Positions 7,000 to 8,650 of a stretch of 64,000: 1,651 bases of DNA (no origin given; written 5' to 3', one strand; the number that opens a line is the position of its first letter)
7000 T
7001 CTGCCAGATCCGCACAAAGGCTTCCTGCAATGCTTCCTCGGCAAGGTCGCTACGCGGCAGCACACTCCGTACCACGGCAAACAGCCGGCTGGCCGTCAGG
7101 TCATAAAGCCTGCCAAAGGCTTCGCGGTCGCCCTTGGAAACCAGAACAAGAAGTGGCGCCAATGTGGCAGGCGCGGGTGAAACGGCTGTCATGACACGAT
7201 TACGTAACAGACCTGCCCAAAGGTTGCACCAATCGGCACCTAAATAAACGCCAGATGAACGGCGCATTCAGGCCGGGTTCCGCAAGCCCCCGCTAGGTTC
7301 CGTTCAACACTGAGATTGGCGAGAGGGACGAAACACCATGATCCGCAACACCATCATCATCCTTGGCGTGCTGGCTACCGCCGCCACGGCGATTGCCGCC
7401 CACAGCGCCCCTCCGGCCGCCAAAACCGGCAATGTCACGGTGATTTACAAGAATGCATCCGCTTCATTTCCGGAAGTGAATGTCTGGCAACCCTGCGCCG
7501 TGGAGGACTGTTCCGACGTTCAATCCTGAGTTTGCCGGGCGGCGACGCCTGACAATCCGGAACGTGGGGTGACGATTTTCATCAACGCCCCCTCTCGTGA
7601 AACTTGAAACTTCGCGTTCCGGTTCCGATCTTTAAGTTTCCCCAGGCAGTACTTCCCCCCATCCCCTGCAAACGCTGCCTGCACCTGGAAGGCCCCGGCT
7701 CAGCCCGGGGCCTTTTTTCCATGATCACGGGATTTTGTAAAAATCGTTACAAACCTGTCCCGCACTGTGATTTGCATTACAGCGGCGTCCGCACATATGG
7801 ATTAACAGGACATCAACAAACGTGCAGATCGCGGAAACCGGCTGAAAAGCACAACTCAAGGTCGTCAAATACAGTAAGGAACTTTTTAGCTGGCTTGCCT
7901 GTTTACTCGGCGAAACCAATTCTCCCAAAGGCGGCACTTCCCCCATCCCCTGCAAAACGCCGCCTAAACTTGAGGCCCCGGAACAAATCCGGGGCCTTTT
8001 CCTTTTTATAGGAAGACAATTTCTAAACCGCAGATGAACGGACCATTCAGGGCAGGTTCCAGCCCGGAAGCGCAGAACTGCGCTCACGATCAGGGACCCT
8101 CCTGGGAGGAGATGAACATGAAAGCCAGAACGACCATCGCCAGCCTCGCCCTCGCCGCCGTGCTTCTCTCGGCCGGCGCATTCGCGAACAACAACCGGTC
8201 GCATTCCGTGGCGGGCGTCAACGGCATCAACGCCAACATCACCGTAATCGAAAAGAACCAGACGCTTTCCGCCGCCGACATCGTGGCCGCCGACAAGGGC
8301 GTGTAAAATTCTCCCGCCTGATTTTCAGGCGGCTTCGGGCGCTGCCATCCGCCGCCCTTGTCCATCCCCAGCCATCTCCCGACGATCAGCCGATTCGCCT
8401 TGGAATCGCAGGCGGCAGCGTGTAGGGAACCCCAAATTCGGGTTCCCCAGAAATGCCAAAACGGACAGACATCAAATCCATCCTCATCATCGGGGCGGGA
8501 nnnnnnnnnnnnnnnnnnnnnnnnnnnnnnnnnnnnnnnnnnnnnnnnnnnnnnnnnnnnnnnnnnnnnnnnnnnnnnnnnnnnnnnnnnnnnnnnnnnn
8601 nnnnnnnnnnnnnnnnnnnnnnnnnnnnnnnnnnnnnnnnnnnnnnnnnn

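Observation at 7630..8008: Two tandem hairpin+terminator elements with a conserved 23-nt C-rich loop and compensatory stem changes: candidate paralogous sRNAs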

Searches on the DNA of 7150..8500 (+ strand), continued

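Call 84: search_with_rna_model(model_id=R1, sources=[window, L001, L004, L005, L009, L017, L018, L022, L023, L028, L033, L038, L042, L045, L048, L054, L058, L059, L063, L067, L069, L072, L087, L092, L093, L094, L095, L097, L115, L119, L205, L207], max_evalue=0.00001, make_alignment=true)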
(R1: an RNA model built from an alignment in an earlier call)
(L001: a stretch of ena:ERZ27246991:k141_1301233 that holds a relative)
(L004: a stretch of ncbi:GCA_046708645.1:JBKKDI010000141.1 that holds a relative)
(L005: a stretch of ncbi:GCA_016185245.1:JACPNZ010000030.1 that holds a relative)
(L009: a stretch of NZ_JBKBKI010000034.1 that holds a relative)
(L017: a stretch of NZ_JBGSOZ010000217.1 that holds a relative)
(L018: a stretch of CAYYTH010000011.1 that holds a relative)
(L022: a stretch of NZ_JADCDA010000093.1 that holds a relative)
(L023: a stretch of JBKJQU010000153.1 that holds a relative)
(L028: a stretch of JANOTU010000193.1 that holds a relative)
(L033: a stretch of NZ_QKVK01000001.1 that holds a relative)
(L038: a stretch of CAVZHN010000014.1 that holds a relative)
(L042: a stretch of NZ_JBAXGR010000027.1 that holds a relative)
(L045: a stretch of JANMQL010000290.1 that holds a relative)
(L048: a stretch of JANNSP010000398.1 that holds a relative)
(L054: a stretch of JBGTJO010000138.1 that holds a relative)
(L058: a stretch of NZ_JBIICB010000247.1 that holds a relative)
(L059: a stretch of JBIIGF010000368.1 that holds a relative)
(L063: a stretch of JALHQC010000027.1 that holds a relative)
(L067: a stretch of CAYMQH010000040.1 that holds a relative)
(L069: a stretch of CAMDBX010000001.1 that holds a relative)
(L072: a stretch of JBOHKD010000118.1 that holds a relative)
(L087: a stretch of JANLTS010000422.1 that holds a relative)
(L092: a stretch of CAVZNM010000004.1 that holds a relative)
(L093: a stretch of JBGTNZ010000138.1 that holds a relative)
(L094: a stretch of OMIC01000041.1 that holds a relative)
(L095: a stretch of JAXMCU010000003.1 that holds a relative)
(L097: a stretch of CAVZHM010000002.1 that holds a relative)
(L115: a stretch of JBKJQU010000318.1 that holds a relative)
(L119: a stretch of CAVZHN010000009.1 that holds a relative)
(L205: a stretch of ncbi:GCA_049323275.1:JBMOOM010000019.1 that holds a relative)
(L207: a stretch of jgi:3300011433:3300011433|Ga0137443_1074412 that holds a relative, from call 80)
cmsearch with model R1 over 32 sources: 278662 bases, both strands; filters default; matches with E-value up to 0.00001: 54.
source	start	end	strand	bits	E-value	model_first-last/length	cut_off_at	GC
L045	3600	3685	-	97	7.4e-23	1-88/88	no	0.58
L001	3470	3556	-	94.1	4.3e-22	1-88/88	no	0.64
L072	4558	4643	+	93.5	6.3e-22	1-88/88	no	0.6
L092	4857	4943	-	93.1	7.7e-22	1-88/88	no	0.55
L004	3440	3525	-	90.9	2.9e-21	1-88/88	no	0.6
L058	632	716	+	90.2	4.5e-21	1-88/88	no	0.56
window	7636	7721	+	90.1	4.7e-21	1-88/88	no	0.65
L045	4101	4187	-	88.8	1e-20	1-88/88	no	0.6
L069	703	791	+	88.6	1.1e-20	1-88/88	no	0.7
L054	661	748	+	88.2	1.5e-20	1-88/88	no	0.55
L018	3854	3943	-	86.7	3.6e-20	1-88/88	no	0.7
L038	6861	6947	-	86.3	4.4e-20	1-88/88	no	0.6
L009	7105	7189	+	86.2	4.7e-20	1-88/88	no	0.62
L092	5273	5359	-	85.5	7.3e-20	1-88/88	no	0.57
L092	5366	5453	-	84.8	1.1e-19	1-88/88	no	0.56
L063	1091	1174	-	84.1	1.7e-19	1-88/88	no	0.63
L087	842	928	+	82.7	3.9e-19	1-88/88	no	0.63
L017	810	895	-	82.5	4.2e-19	1-88/88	no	0.64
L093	4801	4886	+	81.7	7e-19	1-88/88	no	0.58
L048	2015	2097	-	81.3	8.8e-19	1-88/88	no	0.61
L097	1824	1906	+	81.1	1e-18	1-88/88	no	0.6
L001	3186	3271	-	80.1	1.9e-18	1-88/88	no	0.59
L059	1583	1670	-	79.9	2.1e-18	1-88/88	no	0.57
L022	543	632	-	79.9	2.1e-18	1-88/88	no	0.61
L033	4096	4185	+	79.8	2.2e-18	1-88/88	no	0.63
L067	4041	4128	+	79.6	2.4e-18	1-88/88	no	0.57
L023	3852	3936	-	79.4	2.7e-18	1-88/88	no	0.65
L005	3493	3580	-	79.3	3e-18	1-88/88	no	0.62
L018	4270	4359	-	78.9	3.7e-18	1-88/88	no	0.61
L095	5674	5758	-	78.9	3.8e-18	1-88/88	no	0.58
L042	5481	5570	-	78.3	5.4e-18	1-88/88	no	0.6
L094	4596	4682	-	75.4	3e-17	1-88/88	no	0.63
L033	4497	4587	+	74.9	4.1e-17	1-88/88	no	0.68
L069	302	391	+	74.4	5.3e-17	1-88/88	no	0.61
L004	3091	3174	-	73.8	8.1e-17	1-88/88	no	0.6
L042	5077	5169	-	70.1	7.1e-16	1-88/88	no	0.66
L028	1881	1966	+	70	7.7e-16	1-88/88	no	0.58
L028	2297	2376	+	69.8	8.7e-16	1-88/88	no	0.57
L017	360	441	-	69.6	9.5e-16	1-88/88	no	0.62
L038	3477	3557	-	66.1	8e-15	1-88/88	no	0.64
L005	3082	3159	-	65.4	1.2e-14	1-88/88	no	0.71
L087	1318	1399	+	65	1.5e-14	1-88/88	no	0.67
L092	3296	3376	-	56.9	1.9e-12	1-88/88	no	0.69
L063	651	732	-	56.3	2.8e-12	1-88/88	no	0.67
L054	1018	1101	+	55.9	3.5e-12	1-88/88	no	0.69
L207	701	774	+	55.8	3.7e-12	1-88/88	no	0.62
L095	4828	4910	-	55.5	4.4e-12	1-88/88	no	0.71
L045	3462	3539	-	53.3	1.6e-11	1-88/88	no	0.63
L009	7557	7640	+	52.9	2.1e-11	1-88/88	no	0.71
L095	5269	5349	-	52.4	2.9e-11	1-88/88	no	0.72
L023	3391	3470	-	41.5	1.9e-08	1-88/88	no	0.61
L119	2522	2614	-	41.1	2.4e-08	1-88/88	no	0.63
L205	4636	4715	-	32.6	3.7e-06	1-88/88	no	0.65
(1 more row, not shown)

Alignment A5: 54 matches aligned to the model, 109 columns, each read 5' to 3' on its own strand. Consensus structure (alignment columns), stored with it:
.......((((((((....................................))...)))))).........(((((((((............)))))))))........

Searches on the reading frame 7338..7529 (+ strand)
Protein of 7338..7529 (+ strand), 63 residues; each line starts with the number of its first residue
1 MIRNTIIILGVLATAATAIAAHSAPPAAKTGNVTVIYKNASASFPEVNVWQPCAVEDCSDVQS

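Call 10: find_encoding_contigs(protein=window:7338-7529:+, flank=3000, max_places=10)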
Protein window:7338-7529:+ (63 aa): no gene with exactly this product is on record in the collection.

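Call 11: search_protein_families(library=pfam, proteins=[window:7338-7529:+], max_evalue=0.01)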
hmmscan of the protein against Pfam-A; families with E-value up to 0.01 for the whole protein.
window:7338-7529:+ (63 aa): 0 families

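Call 76: search_protein_families(library=ncbifam, proteins=[window:7338-7529:+], max_evalue=0.001)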
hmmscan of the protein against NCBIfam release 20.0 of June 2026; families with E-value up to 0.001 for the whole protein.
window:7338-7529:+ (63 aa): 0 families

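Call 79: find_homologous_proteins(query=window:7338-7529:+, max_evalue=0.001)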
Query window:7338-7529:+ (63 aa): 14 proteins with E <= 0.001 among 18 candidates.
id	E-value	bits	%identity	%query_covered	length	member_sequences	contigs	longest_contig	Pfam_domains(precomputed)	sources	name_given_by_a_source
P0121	3.0e-33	129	100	100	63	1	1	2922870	-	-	-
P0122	1.1e-24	102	79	100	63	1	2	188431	-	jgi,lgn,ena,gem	-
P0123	1.2e-7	49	53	100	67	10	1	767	-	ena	-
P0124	2.5e-7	48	47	100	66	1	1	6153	-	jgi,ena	-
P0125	2.5e-7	48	50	100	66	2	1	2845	-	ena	-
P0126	5.0e-7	47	53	95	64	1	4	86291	-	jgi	jgi:hypothetical protein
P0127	1.5e-6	45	54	100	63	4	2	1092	-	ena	-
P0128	2.8e-6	45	52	95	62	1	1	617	-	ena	-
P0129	3.7e-6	44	55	100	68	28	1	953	-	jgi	-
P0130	1.1e-5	43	50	100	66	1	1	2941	-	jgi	jgi:hypothetical protein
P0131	2.4e-5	42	49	100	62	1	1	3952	-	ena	-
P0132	5.0e-5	41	44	98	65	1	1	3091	-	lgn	-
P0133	2.7e-4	38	45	57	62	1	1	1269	-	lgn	-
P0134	7.1e-4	37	48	100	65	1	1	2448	-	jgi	jgi:hypothetical protein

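Call 80: find_encoding_contigs(protein=P0129, flank=1500, max_places=10)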
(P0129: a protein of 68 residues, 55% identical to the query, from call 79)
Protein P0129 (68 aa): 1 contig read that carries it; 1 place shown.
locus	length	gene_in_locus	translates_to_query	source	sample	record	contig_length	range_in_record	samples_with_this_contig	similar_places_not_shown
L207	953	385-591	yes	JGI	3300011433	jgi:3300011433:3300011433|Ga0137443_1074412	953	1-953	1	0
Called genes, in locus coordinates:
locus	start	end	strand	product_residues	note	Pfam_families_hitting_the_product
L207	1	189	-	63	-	?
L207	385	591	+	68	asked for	-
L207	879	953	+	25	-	?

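Call 81: find_encoding_contigs(protein=P0123, flank=1500, max_places=10)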
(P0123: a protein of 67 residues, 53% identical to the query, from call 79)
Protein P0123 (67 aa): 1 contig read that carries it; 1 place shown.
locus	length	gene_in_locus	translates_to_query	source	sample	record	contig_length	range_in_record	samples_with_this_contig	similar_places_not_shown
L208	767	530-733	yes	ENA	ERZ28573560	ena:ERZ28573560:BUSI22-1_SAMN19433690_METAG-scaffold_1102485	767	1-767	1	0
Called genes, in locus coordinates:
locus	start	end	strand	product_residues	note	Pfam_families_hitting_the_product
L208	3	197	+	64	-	?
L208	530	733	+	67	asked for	-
